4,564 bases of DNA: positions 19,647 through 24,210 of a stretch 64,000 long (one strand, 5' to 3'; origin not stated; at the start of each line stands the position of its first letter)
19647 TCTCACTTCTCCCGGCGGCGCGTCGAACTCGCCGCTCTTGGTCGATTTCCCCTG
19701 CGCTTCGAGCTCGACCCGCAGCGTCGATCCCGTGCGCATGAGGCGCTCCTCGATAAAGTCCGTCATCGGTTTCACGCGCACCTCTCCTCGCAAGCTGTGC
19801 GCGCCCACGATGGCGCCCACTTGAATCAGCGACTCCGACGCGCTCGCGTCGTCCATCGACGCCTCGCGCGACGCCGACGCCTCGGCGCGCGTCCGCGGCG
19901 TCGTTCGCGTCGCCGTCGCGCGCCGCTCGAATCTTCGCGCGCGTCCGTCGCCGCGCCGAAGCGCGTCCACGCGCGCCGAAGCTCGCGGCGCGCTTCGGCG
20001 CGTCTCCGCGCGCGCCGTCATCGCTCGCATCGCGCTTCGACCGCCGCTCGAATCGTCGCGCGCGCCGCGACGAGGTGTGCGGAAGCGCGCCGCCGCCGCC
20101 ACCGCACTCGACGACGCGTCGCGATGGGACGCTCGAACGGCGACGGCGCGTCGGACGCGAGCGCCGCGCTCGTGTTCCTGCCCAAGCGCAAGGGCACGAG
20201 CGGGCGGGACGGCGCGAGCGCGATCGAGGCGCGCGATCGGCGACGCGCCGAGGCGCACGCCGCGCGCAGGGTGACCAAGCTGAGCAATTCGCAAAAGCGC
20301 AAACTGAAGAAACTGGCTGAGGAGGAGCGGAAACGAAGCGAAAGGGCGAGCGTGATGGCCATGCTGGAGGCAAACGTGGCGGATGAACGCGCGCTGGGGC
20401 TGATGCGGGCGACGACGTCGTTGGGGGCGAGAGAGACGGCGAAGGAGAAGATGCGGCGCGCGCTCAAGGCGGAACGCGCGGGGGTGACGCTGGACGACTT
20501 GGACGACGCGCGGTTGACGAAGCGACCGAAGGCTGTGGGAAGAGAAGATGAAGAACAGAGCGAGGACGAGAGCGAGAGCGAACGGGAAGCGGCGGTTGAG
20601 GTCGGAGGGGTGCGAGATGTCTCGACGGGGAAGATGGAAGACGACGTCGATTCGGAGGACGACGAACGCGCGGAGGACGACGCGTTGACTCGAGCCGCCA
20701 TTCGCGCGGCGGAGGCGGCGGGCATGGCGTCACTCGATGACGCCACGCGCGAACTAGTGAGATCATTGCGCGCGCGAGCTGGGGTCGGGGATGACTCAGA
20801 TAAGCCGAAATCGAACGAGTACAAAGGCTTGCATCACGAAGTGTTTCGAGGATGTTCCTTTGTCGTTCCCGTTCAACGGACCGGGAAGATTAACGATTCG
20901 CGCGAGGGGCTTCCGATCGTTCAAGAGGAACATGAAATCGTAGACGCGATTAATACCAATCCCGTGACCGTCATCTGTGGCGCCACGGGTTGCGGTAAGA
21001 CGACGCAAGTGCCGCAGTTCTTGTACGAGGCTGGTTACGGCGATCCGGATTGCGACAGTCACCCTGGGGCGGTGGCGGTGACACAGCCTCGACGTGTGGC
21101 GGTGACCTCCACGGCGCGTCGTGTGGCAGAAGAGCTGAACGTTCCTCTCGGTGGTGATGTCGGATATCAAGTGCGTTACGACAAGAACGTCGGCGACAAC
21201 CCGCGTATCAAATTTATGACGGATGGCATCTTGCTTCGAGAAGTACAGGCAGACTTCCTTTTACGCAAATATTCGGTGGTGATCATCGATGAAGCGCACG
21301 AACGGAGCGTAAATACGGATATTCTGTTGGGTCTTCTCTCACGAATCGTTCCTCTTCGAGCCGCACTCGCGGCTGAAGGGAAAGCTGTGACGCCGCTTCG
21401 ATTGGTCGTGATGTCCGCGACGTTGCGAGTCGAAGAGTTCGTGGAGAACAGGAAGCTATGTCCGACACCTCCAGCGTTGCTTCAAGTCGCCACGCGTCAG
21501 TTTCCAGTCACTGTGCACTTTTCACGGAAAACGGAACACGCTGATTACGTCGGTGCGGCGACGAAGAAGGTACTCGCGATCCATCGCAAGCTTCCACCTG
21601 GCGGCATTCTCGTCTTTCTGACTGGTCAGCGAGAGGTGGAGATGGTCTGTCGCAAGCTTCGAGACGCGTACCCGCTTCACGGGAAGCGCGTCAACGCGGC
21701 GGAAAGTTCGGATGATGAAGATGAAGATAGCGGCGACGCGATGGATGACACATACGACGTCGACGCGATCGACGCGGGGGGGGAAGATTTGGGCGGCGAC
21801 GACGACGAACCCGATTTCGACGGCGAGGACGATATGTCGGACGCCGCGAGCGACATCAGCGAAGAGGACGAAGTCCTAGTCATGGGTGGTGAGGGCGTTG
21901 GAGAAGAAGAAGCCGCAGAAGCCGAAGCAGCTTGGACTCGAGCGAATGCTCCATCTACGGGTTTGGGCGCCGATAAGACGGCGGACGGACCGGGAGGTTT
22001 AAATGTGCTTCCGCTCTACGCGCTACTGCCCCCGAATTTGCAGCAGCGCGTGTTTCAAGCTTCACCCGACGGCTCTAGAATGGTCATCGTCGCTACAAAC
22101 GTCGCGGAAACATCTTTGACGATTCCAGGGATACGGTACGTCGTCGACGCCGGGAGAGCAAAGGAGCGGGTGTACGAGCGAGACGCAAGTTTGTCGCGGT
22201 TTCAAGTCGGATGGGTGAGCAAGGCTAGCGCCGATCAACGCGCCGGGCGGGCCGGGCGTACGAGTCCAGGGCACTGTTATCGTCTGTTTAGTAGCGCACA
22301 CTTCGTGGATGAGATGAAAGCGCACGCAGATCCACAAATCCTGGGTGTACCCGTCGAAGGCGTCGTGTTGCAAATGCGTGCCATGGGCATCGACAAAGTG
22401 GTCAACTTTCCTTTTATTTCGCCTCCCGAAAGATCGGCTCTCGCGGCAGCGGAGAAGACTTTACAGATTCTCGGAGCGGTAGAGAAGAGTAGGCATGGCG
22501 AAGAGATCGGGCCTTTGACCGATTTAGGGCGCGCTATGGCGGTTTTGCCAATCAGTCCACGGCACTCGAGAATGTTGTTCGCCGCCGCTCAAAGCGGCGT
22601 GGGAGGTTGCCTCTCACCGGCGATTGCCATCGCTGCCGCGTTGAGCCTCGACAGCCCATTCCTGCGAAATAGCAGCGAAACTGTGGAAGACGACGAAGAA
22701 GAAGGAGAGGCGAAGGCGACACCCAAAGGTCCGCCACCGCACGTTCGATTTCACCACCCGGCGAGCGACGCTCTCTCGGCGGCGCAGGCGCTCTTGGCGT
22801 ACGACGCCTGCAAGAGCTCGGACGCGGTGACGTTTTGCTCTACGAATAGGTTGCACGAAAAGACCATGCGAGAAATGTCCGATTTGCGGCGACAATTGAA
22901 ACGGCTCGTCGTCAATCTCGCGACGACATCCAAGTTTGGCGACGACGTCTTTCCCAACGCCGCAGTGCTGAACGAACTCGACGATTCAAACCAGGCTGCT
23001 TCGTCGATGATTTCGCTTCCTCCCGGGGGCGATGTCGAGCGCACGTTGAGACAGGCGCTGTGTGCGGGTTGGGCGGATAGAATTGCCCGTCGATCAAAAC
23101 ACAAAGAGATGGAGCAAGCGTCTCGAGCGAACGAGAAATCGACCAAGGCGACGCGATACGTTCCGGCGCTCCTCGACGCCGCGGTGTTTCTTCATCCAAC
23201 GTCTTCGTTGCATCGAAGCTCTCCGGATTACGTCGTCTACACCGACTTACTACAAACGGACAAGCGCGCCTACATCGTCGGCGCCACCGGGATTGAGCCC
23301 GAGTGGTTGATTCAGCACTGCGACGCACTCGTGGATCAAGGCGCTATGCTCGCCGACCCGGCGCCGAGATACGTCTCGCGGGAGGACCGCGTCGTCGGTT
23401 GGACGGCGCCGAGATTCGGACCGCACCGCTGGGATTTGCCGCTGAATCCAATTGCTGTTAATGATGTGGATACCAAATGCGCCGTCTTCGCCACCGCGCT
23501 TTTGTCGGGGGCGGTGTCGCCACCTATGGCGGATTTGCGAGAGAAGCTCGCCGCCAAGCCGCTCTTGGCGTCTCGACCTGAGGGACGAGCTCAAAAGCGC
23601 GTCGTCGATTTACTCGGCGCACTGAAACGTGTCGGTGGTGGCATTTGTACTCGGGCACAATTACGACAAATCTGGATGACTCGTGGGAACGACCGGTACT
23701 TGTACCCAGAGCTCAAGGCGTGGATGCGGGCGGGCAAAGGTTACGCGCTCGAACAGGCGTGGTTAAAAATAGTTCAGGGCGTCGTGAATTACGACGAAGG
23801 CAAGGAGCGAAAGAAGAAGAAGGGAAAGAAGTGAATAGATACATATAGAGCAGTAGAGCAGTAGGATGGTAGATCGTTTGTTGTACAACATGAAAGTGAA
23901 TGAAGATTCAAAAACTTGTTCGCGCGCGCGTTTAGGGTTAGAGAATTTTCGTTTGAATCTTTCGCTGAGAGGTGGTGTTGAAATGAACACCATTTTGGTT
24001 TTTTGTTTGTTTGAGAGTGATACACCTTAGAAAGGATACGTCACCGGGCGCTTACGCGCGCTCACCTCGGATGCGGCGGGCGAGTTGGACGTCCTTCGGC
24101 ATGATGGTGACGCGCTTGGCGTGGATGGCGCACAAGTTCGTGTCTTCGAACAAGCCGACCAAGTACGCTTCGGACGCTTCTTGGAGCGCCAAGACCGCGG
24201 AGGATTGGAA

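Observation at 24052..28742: Histone H3 gene immediately flanked by a SET-domain methyltransferase and Haspin (H3-Thr3 kinase)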

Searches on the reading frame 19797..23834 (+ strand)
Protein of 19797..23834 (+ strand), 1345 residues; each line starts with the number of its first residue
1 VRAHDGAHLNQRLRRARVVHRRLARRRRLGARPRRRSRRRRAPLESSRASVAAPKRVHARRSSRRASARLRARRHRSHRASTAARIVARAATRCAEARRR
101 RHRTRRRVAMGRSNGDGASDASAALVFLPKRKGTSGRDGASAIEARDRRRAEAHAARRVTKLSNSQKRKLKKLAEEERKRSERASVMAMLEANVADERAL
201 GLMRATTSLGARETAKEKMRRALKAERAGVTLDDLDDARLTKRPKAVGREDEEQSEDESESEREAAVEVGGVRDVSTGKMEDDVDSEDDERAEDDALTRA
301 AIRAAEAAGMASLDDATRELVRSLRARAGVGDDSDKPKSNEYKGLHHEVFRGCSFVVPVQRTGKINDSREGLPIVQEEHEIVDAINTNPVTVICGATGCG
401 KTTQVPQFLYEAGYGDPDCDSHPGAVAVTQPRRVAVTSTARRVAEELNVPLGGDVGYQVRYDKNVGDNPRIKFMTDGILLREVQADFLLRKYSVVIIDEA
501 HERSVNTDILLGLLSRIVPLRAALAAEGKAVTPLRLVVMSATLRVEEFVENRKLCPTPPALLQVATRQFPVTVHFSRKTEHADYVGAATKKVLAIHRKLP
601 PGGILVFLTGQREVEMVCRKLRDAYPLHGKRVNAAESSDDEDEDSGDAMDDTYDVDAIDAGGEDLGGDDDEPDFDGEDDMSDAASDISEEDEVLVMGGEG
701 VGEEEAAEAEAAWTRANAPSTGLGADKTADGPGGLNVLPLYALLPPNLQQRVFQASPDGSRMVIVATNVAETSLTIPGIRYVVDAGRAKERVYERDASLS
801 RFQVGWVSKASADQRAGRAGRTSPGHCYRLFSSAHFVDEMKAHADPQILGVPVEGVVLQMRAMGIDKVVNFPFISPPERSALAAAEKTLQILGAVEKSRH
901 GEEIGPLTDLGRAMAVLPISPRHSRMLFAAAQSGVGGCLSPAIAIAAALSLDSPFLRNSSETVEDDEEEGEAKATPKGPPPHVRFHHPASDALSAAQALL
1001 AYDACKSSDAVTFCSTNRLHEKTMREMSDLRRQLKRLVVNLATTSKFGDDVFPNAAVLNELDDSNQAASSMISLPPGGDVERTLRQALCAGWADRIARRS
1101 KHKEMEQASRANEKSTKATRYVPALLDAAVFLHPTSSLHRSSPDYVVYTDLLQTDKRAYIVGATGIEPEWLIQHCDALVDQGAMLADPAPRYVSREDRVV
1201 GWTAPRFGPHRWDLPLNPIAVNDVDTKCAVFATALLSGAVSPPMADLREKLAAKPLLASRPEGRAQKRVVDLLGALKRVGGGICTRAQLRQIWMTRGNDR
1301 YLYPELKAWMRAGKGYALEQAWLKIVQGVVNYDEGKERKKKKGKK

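Call 3: search_protein_families(library=pfam, proteins=[window:19797-23834:+], max_evalue=0.01)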
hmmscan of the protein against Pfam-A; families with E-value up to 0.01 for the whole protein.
window:19797-23834:+ (1345 aa): 8 families
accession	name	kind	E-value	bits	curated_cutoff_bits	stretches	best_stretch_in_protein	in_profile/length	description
PF07717.22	OB_NTP_bind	-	1.4e-16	60.8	29.5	1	1084-1176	1-81/83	Oligonucleotide/oligosaccharide-binding (OB)-fold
PF21010.2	HA2_C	-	7.2e-12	46.1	21.3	1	920-993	1-75/77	Helicase associated domain (HA2), ratchet-like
PF00271.37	Helicase_C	-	1.9e-10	41.4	23.5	1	734-822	39-109/110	Helicase conserved C-terminal domain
PF00270.35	DEAD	-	1.7e-07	31.6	26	1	381-544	7-161/167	DEAD/DEAH box helicase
PF04408.29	HA2_N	-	1e-06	29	21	1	885-919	1-29/29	Helicase associated domain (HA2), winged-helix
PF13401.12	AAA_22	-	1.4e-06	29.1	27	1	387-504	4-97/130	AAA domain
PF23362.1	DHX37_C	-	1.6e-05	25.1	27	1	1244-1324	2-78/80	DEAH helicase DHX37 C-terminal domain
PF13245.12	AAA_19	-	0.0028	18.2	25.1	0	380-517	3-114/134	AAA domain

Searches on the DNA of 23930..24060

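Call 95: search_rna_families(source=window, start=23930, end=24060, threshold=evalue, max_evalue=10, show_alignments=2)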
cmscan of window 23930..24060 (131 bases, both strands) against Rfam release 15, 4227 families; matches with E-value up to 10: 7.
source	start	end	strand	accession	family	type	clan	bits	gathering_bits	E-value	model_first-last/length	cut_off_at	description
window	23950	24008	-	RF01359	CRISPR-DR46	Gene; CRISPR;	-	17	50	2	1-38/38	no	CRISPR RNA direct repeat element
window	23975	24025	+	RF00325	SNORD53_SNORD92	Gene; snRNA; snoRNA; CD-box;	CL00063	13.6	46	2.6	1-78/78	no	Small nucleolar RNA SNORD53/SNORD92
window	23968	24029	+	RF00133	SNORD33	Gene; snRNA; snoRNA; CD-box;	CL00054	13.4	44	7.4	1-85/85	no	Small nucleolar RNA Z195/SNORD33/SNORD32 family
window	23952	24002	+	RF01511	Afu_304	Gene; snRNA; snoRNA; CD-box;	-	11.9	35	4.1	59-107/107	no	A. fumigatus snoRNA Afu_304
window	23930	24007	+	RF00558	L20_leader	Cis-reg; leader;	-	11.8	58.7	5.4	47-127/127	5'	Ribosomal protein L20 leader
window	23949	23996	-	RF00032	Histone3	Cis-reg;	-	10.9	34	4.3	1-46/46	no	Histone 3' UTR stem-loop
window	23930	24025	+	RF03121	aCoV-3UTR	Cis-reg;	CL00117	9.4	85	1.9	188-312/312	5'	Alphacoronavirus 3'UTR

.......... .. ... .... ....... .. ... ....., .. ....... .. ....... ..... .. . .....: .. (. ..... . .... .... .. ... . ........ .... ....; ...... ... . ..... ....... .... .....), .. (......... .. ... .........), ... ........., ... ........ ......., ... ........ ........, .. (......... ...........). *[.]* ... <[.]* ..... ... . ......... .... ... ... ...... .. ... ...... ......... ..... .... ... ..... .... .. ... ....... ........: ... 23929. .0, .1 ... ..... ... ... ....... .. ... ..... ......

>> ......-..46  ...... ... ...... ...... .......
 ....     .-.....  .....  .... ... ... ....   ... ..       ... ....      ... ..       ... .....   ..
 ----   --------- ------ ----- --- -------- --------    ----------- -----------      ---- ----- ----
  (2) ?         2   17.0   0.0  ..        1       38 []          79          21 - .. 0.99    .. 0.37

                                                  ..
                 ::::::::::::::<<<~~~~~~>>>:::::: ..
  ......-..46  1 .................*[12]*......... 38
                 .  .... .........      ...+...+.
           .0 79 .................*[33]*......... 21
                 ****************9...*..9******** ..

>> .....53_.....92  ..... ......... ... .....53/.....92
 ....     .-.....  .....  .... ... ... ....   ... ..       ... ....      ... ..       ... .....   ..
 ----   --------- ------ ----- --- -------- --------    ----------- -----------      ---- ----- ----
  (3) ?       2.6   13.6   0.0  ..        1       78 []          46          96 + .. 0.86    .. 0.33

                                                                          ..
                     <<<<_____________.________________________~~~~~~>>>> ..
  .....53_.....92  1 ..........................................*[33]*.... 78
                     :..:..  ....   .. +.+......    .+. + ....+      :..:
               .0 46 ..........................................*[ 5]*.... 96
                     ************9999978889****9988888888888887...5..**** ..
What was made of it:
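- On Rfam Histone3 3' stem-loop (RF00032): 10.9 bits against 34, E=4.3 in a 131-nt search (call 95).
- Closest known: Histone mRNA 3' stem-loop. Different: The Rfam score is 10.9 bits against a threshold of 34 (call 95).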
